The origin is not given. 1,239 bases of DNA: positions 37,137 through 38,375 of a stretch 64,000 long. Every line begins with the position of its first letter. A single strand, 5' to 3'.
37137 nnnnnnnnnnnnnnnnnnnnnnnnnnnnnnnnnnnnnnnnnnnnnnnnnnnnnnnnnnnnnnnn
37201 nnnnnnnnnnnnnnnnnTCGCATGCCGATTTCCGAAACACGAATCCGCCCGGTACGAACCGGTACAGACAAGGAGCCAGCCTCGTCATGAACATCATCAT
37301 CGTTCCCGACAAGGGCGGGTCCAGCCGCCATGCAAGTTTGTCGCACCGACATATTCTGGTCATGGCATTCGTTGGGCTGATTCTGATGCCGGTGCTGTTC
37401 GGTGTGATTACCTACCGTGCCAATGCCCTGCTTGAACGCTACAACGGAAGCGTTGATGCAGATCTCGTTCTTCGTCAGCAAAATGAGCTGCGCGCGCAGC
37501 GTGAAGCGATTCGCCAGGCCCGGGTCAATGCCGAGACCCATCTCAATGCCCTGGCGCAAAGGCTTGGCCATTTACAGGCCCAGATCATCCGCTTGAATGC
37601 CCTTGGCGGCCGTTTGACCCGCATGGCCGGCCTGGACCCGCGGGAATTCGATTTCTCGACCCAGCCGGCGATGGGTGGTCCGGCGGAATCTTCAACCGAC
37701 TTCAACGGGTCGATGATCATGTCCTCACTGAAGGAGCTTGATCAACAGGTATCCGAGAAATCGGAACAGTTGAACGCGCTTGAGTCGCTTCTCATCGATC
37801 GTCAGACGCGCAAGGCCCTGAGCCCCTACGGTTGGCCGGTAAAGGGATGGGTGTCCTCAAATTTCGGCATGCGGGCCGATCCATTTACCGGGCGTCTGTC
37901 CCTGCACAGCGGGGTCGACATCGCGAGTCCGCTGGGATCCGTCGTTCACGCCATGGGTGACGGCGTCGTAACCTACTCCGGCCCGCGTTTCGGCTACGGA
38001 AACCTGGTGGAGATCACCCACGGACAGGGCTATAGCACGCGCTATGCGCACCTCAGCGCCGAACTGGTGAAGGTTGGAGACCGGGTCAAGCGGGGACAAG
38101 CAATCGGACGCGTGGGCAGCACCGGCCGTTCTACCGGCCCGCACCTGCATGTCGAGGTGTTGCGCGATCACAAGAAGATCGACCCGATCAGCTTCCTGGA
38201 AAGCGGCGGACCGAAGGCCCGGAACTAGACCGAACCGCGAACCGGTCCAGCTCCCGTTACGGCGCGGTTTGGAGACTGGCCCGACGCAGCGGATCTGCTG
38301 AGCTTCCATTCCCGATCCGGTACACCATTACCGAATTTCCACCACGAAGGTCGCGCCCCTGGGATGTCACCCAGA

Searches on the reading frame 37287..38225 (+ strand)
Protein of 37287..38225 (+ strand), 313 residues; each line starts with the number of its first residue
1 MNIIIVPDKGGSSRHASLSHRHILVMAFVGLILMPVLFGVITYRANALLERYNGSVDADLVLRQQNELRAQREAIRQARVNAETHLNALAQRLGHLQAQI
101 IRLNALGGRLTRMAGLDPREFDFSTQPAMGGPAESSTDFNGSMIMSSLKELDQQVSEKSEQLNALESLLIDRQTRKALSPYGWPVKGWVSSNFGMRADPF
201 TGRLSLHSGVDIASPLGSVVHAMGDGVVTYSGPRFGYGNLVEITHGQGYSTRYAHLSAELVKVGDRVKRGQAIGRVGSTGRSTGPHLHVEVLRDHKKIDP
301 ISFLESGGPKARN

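Call 47: find_encoding_contigs(protein=window:37287-38225:+, flank=10000, max_places=4)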
Protein window:37287-38225:+ (313 aa): 14 contigs read that carry it; 4 places shown.
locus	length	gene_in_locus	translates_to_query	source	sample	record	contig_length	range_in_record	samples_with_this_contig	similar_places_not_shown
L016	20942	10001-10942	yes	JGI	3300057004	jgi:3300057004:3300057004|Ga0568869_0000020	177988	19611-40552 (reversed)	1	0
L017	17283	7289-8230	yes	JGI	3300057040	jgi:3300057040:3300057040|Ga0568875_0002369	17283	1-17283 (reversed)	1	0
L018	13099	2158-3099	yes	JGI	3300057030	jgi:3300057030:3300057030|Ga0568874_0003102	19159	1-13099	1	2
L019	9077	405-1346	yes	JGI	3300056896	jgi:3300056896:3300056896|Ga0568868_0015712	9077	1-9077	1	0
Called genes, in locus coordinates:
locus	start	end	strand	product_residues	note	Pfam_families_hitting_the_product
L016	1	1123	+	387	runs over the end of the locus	PF01098:FTSW_RODA_SPOVE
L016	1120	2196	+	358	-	PF03033:Glyco_transf_28, PF04101:Glyco_tran_28_C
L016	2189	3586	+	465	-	PF01225:Mur_ligase, PF08245:Mur_ligase_M, PF02875:Mur_ligase_C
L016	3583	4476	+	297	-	PF01565:FAD_binding_4, PF02873:MurB_C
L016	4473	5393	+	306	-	PF01820:Dala_Dala_lig_N, PF02222:ATP-grasp, PF02655:ATP-grasp_3 (weak), PF02786:CPSase_L_D2 (weak), PF07478:Dala_Dala_lig_C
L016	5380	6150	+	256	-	PF08478:POTRA_1, PF03799:FtsQ_DivIB_C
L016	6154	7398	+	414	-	PF11104:PilM_2 (faint), PF14450:FtsA, PF02491:SHS2_FTSA, PF06723:MreB_Mbl, PF06277:EutA (weak), PF14450:FtsA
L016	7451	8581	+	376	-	PF00091:Tubulin, PF12327:FtsZ_C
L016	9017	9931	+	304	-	PF03331:LpxC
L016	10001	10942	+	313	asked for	PF01551:Peptidase_M23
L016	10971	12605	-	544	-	PF00515:TPR_1 (faint), PF07719:TPR_2 (faint), PF25174:Beta-prop_THOC3 (faint), PF02239:Cytochrom_D1 (faint), PF10282:Lactonase (weak)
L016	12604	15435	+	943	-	PF07517:SecA_DEAD, PF00270:DEAD (weak), PF01043:SecA_PP_bind, PF21090:P-loop_SecA, PF07516:SecA_SW, PF02810:SEC-C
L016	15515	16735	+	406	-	PF01960:ArgJ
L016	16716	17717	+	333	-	PF00293:NUDIX, PF14815:NUDIX_4, PF02581:TMP-TENI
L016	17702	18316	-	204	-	PF01121:CoaE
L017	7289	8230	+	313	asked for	PF01551:Peptidase_M23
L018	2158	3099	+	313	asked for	PF01551:Peptidase_M23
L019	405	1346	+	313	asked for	PF01551:Peptidase_M23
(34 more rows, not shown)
